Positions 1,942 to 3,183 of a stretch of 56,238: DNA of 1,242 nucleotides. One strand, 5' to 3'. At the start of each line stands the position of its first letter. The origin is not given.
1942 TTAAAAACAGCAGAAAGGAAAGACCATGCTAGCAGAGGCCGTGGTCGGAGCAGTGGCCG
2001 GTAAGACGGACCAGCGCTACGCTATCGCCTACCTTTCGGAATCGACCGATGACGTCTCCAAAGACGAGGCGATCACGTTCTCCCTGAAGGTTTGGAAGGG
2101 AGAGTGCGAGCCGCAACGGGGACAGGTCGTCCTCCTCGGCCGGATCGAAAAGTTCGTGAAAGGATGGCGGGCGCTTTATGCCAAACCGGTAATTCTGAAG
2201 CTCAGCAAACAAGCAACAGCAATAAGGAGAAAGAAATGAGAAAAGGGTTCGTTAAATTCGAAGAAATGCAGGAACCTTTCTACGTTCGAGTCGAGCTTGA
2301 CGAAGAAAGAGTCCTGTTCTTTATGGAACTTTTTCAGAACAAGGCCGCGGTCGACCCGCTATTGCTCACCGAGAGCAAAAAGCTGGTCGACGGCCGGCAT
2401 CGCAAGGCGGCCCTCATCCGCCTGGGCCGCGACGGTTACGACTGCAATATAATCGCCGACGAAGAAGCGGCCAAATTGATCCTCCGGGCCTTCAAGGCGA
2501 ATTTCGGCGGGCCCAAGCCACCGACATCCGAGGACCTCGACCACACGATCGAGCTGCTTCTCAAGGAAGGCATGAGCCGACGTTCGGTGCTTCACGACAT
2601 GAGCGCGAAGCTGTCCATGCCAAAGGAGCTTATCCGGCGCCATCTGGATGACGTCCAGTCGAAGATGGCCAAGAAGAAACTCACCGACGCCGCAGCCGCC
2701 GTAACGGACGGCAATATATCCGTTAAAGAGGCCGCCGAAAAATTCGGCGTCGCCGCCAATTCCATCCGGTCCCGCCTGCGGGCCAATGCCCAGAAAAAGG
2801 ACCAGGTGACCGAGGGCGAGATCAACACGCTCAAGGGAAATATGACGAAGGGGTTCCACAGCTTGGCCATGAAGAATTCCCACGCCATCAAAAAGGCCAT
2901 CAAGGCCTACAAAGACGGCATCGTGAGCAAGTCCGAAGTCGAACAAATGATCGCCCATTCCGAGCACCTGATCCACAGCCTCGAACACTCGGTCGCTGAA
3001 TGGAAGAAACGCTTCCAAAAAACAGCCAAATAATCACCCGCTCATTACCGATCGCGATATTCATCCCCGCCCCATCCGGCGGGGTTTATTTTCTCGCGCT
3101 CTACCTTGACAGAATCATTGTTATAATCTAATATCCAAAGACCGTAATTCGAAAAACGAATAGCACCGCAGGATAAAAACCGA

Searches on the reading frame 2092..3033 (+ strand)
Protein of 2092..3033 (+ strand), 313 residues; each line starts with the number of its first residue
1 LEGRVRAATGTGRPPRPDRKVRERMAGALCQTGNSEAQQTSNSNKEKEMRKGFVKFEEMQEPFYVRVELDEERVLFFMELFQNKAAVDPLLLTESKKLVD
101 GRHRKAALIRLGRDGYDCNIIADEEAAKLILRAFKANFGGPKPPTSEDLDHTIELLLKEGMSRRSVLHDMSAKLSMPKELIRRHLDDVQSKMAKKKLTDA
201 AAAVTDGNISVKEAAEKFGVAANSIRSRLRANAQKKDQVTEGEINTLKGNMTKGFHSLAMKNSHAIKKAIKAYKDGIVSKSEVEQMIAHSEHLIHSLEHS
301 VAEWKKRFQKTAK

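Call 58: search_protein_families(library=pfam, max_evalue=0.0001, proteins=[window:2092-3033:+])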
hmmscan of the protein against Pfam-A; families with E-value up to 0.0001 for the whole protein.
window:2092-3033:+ (313 aa): 1 family
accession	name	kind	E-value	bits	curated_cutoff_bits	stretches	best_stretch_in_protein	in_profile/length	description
PF05225.22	HTH_psq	-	6.8e-06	26.1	20.4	1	196-235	4-43/45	helix-turn-helix, Psq domain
